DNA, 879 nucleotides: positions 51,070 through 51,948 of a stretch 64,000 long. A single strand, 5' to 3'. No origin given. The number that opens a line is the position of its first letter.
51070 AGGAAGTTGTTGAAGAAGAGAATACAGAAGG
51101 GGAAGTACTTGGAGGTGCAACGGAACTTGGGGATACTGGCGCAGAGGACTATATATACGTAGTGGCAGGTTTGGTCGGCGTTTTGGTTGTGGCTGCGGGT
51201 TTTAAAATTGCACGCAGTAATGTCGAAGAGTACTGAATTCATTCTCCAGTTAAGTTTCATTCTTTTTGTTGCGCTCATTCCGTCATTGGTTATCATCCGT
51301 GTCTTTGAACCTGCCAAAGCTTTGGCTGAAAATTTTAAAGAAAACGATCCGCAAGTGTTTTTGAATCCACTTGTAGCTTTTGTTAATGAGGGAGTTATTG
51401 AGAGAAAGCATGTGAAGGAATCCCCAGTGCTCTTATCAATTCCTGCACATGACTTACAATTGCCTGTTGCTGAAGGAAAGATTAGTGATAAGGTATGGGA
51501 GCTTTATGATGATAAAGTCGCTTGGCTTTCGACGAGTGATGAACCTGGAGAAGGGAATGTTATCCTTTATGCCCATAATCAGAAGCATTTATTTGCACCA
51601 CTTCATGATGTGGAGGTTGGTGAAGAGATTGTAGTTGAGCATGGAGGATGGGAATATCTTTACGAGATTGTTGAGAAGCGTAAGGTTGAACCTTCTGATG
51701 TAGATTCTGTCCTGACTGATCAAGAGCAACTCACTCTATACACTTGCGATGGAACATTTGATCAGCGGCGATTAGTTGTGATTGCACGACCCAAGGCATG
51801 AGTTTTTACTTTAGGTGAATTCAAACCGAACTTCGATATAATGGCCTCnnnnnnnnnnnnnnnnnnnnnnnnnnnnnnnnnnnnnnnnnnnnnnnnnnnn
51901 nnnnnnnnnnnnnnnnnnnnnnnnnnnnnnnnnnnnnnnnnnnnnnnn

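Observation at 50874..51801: Sortase with an adjacent acidic mini-substrate, co-resident with the exosortase-like gene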

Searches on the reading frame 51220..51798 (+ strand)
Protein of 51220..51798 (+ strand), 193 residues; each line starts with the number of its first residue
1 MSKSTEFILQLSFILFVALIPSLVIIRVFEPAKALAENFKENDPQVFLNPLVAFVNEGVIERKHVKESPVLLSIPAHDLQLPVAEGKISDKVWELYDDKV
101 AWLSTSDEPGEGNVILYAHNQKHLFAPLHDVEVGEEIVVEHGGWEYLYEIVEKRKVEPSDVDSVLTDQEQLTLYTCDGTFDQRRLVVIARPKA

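Call 5: search_protein_families(library=ncbifam, proteins=[window:51220-51798:+], max_evalue=1)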
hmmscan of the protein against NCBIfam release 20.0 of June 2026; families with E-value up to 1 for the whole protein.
window:51220-51798:+ (193 aa): 7 families
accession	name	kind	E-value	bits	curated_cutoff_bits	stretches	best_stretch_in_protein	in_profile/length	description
TIGR01076.1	sortase_fam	subfamily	1.9e-12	47.1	39.35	1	72-187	3-123/136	sortase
NF033746.1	class_D_sortase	subfamily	1.2e-08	34.9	165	1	67-176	8-114/135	class D sortase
NF033745.1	class_C_sortase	subfamily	1.9e-08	34.3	160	1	72-188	96-217/220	class C sortase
NF058671.1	sortase_SrtD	exception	2.5e-08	33.8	140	1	67-176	62-168/187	class D sortase, LPxTATN-specific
NF033747.1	class_E_sortase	subfamily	3.2e-07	30.4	160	1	67-189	69-203/211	class E sortase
NF033748.1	class_F_sortase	subfamily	2e-05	24.3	166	1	67-183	9-140/155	class F sortase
TIGR03784.1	marine_sortase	equivalog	0.0002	21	158.25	1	101-176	79-156/174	class GN sortase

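Call 6: search_protein_families(library=pfam, proteins=[window:51220-51798:+], max_evalue=1)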
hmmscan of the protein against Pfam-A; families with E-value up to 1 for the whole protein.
window:51220-51798:+ (193 aa): 1 family
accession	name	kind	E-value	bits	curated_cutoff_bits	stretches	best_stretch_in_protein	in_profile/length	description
PF04203.18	Sortase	-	3.2e-21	75.8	26.6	1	72-191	1-124/125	Sortase domain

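Call 10: find_homologous_proteins(query=window:51220-51798:+)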
Query window:51220-51798:+ (193 aa): 93 proteins with E <= 0.001 among 213 candidates.
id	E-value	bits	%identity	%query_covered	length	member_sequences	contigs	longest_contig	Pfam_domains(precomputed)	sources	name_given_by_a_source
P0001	1.4e-122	424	100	100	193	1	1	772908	PF04203.19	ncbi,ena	-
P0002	3.3e-71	257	61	99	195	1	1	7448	PF04203.19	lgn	-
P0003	1.3e-66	242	58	99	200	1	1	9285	PF04203.19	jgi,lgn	jgi:LPXTG-site transpeptidase (sortase) family protein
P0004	1.0e-55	206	52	99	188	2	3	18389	PF04203.19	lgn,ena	-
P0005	1.1e-49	187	47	99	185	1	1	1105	PF04203.19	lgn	-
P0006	1.4e-46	177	49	97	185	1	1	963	PF04203.19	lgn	-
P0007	1.9e-44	170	58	68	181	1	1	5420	PF04203.19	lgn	-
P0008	3.8e-44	169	47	97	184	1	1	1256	PF04203.19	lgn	-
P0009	6.7e-44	168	49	100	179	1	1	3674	PF04203.19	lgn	-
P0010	7.5e-43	164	49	98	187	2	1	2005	PF04203.19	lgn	-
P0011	1.4e-42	164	59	64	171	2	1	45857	PF04203.19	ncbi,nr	ncbi:sortase [Candidatus Daviesbacteria bacterium]|nr:sortase [Candidatus Daviesbacteria bacterium]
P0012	6.0e-42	161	47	100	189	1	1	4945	PF04203.19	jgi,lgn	-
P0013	4.5e-41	159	58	65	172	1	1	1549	PF04203.19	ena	-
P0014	1.3e-40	157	46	97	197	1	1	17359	PF04203.19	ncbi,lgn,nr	ncbi:MAG: sortase [Candidatus Levybacteria bacterium]|nr:sortase [Candidatus Levybacteria bacterium]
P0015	1.4e-40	157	45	92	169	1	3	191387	PF04203.19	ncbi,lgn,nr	ncbi:sortase [Candidatus Daviesbacteria bacterium]|nr:sortase [Candidatus Daviesbacteria bacterium]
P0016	5.4e-40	155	41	98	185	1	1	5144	PF04203.19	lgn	-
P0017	9.1e-40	154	44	97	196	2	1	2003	PF04203.19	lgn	-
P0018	4.4e-39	152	58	65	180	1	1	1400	PF04203.19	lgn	-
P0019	9.1e-39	151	45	97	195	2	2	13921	PF04203.19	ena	-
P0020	9.2e-39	151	55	64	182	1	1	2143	PF04203.19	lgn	-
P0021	2.0e-38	150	43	99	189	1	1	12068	PF04203.19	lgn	-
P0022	2.5e-38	150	52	68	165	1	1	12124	PF04203.19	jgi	-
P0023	5.3e-38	149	46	95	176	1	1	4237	PF04203.19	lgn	-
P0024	1.0e-37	148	43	99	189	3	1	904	PF04203.19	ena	-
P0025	1.2e-37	147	42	97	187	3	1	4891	PF04203.19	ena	-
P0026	2.5e-37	146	51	68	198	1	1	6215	PF04203.19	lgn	-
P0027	2.5e-37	146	41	99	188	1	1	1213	PF04203.19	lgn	-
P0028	3.1e-37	146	43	98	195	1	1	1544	PF04203.19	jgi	jgi:LPXTG-site transpeptidase (sortase) family protein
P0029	3.4e-37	146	55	64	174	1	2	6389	PF04203.19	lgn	-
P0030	9.1e-37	145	44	100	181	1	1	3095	PF04203.19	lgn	-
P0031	2.3e-36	143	42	100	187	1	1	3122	PF04203.19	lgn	-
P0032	8.6e-36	141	43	95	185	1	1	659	PF04203.19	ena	-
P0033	9.9e-36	141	44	97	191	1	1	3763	PF04203.19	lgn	-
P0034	1.1e-35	141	52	64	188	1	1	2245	PF04203.19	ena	-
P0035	1.4e-35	141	51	62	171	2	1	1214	PF04203.19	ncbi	-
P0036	2.3e-35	140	52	66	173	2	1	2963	PF04203.19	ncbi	ncbi:MAG: sortase, partial [Patescibacteria group bacterium]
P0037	3.0e-35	140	49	65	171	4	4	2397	PF04203.19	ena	-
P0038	2.2e-34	137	51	66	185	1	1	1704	PF04203.19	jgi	jgi:LPXTG-site transpeptidase (sortase) family protein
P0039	2.4e-34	137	41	99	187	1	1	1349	PF04203.19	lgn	-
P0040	5.8e-34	135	48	66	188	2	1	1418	PF04203.19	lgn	-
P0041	1.2e-33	134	44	95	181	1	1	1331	PF04203.19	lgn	-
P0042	4.3e-33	133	52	66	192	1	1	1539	PF04203.19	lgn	-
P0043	5.3e-33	132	49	69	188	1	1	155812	PF04203.19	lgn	-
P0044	5.8e-33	132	48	65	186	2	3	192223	PF04203.19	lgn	-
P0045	1.5e-32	131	50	64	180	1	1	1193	PF04203.19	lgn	-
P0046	3.3e-32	130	37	99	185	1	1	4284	PF04203.19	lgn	-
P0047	3.4e-32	130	51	66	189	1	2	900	PF04203.19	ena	-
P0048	1.1e-31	128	47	66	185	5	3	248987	PF04203.19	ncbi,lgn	-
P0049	2.6e-31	127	44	73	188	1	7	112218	PF04203.19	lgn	-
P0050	3.6e-31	126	46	66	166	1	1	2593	PF04203.19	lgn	-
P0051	1.8e-30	124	46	65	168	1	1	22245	PF04203.19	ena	-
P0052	2.0e-30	124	41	94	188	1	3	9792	PF04203.19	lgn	-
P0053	4.0e-30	123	39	95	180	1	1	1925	PF04203.19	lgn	-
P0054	1.1e-29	122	46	66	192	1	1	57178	PF04203.19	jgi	jgi:LPXTG-site transpeptidase (sortase) family protein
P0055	1.2e-29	121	39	92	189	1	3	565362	PF04203.19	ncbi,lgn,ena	-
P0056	2.1e-29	121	44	77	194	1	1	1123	PF04203.19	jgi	jgi:LPXTG-site transpeptidase (sortase) family protein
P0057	2.7e-29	120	50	58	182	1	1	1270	PF04203.19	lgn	-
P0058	4.5e-29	120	44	66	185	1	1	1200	PF04203.19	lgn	-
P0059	3.3e-28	117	46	64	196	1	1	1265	PF04203.19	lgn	-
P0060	4.2e-28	116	46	66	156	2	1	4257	PF04203.19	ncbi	-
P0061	8.9e-28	115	45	64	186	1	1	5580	PF04203.19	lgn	-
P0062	9.3e-28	115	47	63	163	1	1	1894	PF04203.19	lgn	-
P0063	1.1e-27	115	47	66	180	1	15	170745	PF04203.19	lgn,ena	-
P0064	1.3e-27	115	45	66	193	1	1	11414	PF04203.19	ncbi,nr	ncbi:MAG: sortase [Patescibacteria group bacterium]|nr:sortase [Patescibacteria group bacterium]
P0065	1.9e-27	114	46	64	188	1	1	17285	PF04203.19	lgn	-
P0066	2.3e-27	114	37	92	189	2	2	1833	PF04203.19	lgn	-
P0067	3.0e-27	114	44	66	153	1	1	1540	PF04203.19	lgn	-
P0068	3.1e-27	114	43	65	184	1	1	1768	PF04203.19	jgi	jgi:LPXTG-site transpeptidase (sortase) family protein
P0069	8.4e-27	112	44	64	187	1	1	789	PF04203.19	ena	-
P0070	1.1e-26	112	46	64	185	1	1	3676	PF04203.19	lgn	-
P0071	1.2e-26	112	43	66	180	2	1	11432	PF04203.19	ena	-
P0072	1.4e-26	111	43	66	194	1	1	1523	PF04203.19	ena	-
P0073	2.2e-26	111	46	64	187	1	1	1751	PF04203.19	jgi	jgi:LPXTG-site transpeptidase (sortase) family protein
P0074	5.3e-26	109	33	98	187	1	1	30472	PF04203.19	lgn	-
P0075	5.5e-26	109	44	64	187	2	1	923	PF04203.19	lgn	-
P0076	9.0e-26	109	52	53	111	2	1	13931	PF04203.19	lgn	-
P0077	2.2e-25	107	44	65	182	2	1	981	PF04203.19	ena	-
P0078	3.3e-25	107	45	64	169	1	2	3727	PF04203.19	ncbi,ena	-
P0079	4.1e-25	107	46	64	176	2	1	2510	PF04203.19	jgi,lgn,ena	-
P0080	4.2e-25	107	42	67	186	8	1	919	PF04203.19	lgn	-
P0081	9.5e-25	105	44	59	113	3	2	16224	PF04203.19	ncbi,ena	-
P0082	1.5e-24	105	43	68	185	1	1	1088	PF04203.19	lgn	-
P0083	1.9e-24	104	42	67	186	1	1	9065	PF04203.19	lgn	-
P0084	1.9e-24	104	35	93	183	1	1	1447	PF04203.19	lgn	-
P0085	3.5e-24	104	44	65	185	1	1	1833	PF04203.19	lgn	-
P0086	3.5e-24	104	44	64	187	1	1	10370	PF04203.19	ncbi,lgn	-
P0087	4.4e-24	103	41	64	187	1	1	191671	PF04203.19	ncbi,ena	-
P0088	4.8e-24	103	43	67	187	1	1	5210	PF04203.19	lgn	-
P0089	1.2e-23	102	42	65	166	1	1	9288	PF04203.19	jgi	-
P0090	7.9e-23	99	43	63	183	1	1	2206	PF04203.19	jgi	jgi:LPXTG-site transpeptidase (sortase) family protein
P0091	1.0e-22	99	34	92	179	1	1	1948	PF04203.19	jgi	jgi:LPXTG-site transpeptidase (sortase) family protein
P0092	1.0e-22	99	41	64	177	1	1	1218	PF04203.19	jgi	jgi:LPXTG-site transpeptidase (sortase) family protein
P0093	1.6e-21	95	45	64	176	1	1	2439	PF04203.19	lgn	-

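Call 12: find_related_loci(query=A1, collection=genome_contigs, flank=6000)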
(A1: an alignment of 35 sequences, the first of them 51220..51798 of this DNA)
Query A1 (193 aa) in genome_contigs; peptide patterns used: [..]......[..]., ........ (x = any residue, [..] = any of these).
41 stretches matched a pattern; 23 encode a relative of the query (tblastn E <= 1e-3); 23 distinct loci.
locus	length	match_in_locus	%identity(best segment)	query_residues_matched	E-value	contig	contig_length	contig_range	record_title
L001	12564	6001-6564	47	1-190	1e-53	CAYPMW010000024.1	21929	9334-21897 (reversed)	MAG TPA_asm: uncultured Gammaproteobacteria bacterium isolate binchicken_co227_1238 genome assembly, contig: NODE_4258_l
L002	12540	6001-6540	45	5-192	8e-51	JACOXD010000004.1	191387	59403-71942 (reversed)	MAG: Candidatus Daviesbacteria bacterium isolate NC_groundwater_144_Ag_S-0.1um_35_15 S4_GD2017_2_S1_scaffold_129, whole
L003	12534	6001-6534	47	5-192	9e-51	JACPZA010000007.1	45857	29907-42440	MAG: Candidatus Daviesbacteria bacterium isolate NC_groundwater_877_Pr1_S2p5_34_16 Montesol18_S2p5_coassembly_scaffold_1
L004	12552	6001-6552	44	1-193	1e-48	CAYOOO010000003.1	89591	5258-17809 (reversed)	MAG TPA_asm: uncultured Gammaproteobacteria bacterium isolate binchicken_co110_106 genome assembly, contig: NODE_672_len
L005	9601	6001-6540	44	5-192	1e-47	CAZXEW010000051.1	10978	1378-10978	MAG TPA_asm: uncultured Gammaproteobacteria bacterium isolate binchicken_co203_146 genome assembly, contig: k141_1951405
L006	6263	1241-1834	41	1-192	4e-47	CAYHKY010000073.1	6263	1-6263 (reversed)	MAG TPA_asm: uncultured Gammaproteobacteria bacterium isolate ERP119705_co13_644 genome assembly, contig: NODE_15724_len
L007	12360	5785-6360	44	6-192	1e-46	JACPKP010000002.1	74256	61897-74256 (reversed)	MAG: Candidatus Daviesbacteria bacterium isolate NC_groundwater_498_Ag_S-0.1um_40_17 S35_SO-1_scaffold_83358, whole geno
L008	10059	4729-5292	38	6-193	1e-43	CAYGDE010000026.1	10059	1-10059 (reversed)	MAG TPA_asm: uncultured Gammaproteobacteria bacterium isolate ERP113451_co3_430 genome assembly, contig: NODE_5655_lengt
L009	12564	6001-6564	44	1-191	2e-41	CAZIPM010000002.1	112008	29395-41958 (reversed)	MAG TPA_asm: uncultured Gammaproteobacteria bacterium isolate SRP050083_co2_604 genome assembly, contig: NODE_41_length_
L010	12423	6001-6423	48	49-192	2e-39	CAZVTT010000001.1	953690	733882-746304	MAG TPA_asm: uncultured Gammaproteobacteria bacterium isolate SRP292972_co1_32 genome assembly, contig: NODE_3_length_95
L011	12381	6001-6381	47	65-191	2e-38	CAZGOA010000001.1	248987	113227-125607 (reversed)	MAG TPA_asm: uncultured Gammaproteobacteria bacterium isolate binchicken_co277_142 genome assembly, contig: NODE_98_leng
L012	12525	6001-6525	39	15-192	7e-36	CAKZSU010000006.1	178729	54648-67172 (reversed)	MAG: uncultured Patescibacteria group bacterium isolate N1_Bin_METABAT__44_1 genome assembly, contig: c_000002577598, wh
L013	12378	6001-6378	44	66-191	8e-34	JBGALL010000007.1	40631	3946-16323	MAG: Candidatus Woesebacteria bacterium isolate MAG_MBR_H10.109 MBRH10-109_opera_contig_3580, whole genome shotgun seque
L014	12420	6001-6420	40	49-189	7e-33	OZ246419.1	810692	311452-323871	MAG: uncultured Gammaproteobacteria bacterium isolate binchicken_co84_156 genome assembly, chromosome: 1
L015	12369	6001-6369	42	69-191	1e-31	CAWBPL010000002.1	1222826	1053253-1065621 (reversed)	MAG: Candidatus Gottesmanbacteria bacterium isolate MFD01476.bin.2.135 genome assembly, contig: contig_74641, whole geno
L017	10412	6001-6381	43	65-191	1e-30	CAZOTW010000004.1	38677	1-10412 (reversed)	MAG TPA_asm: uncultured Gammaproteobacteria bacterium isolate SRP080215_co1_129 genome assembly, contig: NODE_281_length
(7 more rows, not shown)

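Call 15: find_related_loci(query=A1, collection=metagenome_contigs, flank=6000)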
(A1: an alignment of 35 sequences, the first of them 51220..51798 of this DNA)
Query A1 (193 aa) in metagenome_contigs; peptide patterns used: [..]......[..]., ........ (x = any residue, [..] = any of these).
64 stretches matched a pattern; 36 encode a relative of the query (tblastn E <= 1e-3); 36 distinct loci.
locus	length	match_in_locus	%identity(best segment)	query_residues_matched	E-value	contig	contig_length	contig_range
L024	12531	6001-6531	45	5-193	1e-50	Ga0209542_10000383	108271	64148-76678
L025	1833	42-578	43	5-192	2e-49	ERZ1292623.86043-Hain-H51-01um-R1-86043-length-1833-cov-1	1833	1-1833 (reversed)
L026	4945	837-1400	47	1-193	5e-48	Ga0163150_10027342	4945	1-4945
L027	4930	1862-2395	43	6-193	1e-47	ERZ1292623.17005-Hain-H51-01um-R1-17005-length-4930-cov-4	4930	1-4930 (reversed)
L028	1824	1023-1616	41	1-192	5e-48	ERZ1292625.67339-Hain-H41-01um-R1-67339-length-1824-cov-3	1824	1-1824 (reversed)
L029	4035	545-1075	45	3-192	2e-47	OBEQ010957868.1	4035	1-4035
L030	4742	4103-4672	45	6-192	2e-46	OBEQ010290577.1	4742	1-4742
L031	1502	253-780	43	3-192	2e-47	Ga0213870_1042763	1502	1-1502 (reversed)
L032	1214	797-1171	50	69-193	4e-44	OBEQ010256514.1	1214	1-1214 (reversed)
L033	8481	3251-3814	44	1-191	1e-41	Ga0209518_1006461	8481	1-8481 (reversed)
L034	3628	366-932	39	1-193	2e-41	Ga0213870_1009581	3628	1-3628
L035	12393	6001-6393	50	61-190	3e-41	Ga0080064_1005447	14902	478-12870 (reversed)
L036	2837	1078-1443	52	68-189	3e-39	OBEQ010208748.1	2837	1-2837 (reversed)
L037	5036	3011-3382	51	69-192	3e-39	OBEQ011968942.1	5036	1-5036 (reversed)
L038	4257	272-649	47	66-191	5e-35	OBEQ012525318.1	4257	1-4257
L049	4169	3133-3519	42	63-191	9e-32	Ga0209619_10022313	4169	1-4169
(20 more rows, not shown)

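Call 20: find_encoding_contigs(protein=P0002, flank=8000, max_places=3)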
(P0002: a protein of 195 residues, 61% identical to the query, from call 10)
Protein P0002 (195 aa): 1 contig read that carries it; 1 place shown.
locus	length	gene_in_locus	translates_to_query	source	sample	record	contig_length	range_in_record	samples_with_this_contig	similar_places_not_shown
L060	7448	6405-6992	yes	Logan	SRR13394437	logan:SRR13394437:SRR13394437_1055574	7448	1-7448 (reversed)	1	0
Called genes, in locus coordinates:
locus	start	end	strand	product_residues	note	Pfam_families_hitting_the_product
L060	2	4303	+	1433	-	?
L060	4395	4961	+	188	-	-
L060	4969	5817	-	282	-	PF13354:Beta-lactamase2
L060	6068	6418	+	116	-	-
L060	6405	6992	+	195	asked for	PF04203:Sortase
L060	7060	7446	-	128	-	?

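Call 21: find_encoding_contigs(protein=P0003, flank=8000, max_places=3)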
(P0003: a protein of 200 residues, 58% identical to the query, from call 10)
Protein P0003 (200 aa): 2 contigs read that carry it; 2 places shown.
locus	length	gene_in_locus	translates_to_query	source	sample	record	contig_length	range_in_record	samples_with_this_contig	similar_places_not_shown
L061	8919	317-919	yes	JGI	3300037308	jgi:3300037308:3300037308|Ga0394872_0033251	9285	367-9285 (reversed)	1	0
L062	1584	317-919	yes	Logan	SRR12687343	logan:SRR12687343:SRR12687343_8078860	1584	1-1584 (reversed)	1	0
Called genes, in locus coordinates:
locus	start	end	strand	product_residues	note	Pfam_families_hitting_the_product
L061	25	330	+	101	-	-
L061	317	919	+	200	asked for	PF04203:Sortase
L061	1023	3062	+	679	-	-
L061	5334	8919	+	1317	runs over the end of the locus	?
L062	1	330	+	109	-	?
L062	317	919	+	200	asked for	PF04203:Sortase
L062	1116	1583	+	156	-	?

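Call 22: find_encoding_contigs(protein=P0004, flank=10000, max_places=3)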
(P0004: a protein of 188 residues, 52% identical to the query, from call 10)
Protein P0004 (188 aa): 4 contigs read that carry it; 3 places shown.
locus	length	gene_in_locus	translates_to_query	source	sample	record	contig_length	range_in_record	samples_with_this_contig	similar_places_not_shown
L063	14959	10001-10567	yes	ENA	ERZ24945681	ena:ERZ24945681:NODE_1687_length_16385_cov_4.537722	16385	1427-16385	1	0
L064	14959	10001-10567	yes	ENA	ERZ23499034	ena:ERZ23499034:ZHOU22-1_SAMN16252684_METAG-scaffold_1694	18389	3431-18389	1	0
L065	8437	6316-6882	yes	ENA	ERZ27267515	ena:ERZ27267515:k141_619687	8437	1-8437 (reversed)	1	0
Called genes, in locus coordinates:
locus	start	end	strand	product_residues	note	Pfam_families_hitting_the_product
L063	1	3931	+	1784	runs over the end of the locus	?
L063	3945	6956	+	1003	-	PF07690:MFS_1, PF01564:Spermine_synth, PF13428:TPR_14 (faint), PF21033:RMD1-3 (faint), PF24575:TPR_Slam (faint), PF00515:TPR_1 (faint), PF23914:TPR_CcmH_CycH (weak), PF14559:TPR_19 (weak), +9 more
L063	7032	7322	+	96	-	-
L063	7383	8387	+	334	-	PF09586:YfhO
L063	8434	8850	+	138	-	-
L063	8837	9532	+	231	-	-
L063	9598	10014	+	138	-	PF27998:ArabinogalactanP (weak)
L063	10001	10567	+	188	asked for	PF04203:Sortase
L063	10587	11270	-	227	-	PF01797:Y1_Tnp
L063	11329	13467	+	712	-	-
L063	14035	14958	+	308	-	?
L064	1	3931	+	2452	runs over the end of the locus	?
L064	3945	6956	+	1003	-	PF07690:MFS_1, PF01564:Spermine_synth, PF13428:TPR_14 (faint), PF21033:RMD1-3 (faint), PF24575:TPR_Slam (faint), PF00515:TPR_1 (faint), PF23914:TPR_CcmH_CycH (weak), PF14559:TPR_19 (weak), +9 more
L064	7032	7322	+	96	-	-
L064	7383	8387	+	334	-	PF09586:YfhO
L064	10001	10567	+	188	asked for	PF04203:Sortase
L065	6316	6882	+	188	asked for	PF04203:Sortase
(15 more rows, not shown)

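Call 30: search_solved_structures(query=A1, max_evalue=0.001, show_alignments=2)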
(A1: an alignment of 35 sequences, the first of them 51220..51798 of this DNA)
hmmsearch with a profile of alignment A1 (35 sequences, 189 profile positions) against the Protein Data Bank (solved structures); distinct sequences matched with E-value up to 0.001: 56.
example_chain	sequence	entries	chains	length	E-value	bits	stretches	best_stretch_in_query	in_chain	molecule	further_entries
2kw8_A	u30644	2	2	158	8.4e-13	52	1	53-185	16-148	LPXTG-site transpeptidase family protein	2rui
5hu4_A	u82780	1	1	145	5.6e-11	46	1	101-181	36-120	Cysteine protease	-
7cfj_A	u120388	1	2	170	1.7e-10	44.5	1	61-173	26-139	Class A sortase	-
7f87_A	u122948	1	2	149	2.9e-10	43.7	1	67-173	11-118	Class A sortase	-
4d7w_A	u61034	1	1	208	1e-09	41.9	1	61-174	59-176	SORTASE FAMILY PROTEIN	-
5dv0_A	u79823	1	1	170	1.2e-09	41.7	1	68-184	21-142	Sortase SrtA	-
4o8l_A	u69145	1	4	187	2.9e-09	40.4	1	68-184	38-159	Sortase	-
24rr_A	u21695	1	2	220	3.5e-09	40.2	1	67-183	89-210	Ebp pilus assembly class C sortase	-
7s54_A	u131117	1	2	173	5.7e-09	39.4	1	118-186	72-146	Class A sortase, sortase A chimera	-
4g1j_A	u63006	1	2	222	7.4e-09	39.1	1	55-183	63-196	Sortase family protein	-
3rbi_A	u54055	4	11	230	8.2e-09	38.9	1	55-183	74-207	Sortase family protein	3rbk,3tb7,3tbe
3rcc_A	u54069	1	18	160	8.9e-09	38.8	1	118-186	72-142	Sortase SrtA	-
7s56_A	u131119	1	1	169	1.1e-08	38.5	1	118-186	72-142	Class A sortase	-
9iok_A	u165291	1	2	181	1.2e-08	38.4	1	106-187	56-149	Peptidase C60, sortase A and B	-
9iv0_A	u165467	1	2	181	1.2e-08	38.4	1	106-187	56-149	Peptidase C60, sortase A and B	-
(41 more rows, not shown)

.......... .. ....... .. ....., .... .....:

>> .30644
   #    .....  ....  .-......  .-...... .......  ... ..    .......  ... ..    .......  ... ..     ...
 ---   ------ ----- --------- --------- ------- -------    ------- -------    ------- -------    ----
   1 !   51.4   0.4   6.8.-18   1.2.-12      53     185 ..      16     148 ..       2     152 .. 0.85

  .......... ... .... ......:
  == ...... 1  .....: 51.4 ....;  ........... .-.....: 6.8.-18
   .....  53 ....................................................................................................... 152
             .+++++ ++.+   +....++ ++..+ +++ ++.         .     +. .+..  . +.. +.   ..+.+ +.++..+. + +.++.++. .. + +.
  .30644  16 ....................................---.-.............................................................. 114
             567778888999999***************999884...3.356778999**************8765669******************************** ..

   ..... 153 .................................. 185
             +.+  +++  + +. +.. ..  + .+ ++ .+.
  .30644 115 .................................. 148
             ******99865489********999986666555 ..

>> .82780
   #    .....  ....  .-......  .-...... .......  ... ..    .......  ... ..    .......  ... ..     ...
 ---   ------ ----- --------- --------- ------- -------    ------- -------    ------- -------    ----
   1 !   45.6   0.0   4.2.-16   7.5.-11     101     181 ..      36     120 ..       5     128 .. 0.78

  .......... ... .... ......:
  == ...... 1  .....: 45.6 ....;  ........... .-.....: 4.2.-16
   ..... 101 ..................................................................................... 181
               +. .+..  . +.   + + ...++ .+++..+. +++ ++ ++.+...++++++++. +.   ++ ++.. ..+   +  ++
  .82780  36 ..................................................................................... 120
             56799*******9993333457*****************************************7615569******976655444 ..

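Call 39: predict_structure(alignment_id=A1)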
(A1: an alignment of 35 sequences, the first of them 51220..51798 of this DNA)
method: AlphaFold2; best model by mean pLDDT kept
length: 193 residues; sequences in the alignment: 35
mean_pLDDT: 87.4   pTM: 0.66
mean pLDDT of the five models: 87.4, 86.1, 86.0, 85.7, 85.6
residues with pLDDT >= 90: 125; 70-90: 40; 50-70: 20; < 50: 8
segments of 3 or more residues with pLDDT < 50: 46-49
pLDDT, mean of each block of 10 residues (from residue 1): 89 96 88 74 51 54 91 98 94 91 95 96 96 98 98 93 92 80 86 94
secondary structure, 60 per line:
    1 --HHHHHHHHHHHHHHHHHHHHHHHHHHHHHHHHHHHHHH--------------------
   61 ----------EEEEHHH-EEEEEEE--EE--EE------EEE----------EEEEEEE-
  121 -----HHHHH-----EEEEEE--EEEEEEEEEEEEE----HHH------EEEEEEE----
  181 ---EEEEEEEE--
elements in order: H3-40 E71-74 E79-85 E100-102 E113-119 H126-130 E136-141 E144-156 E170-176 E184-191
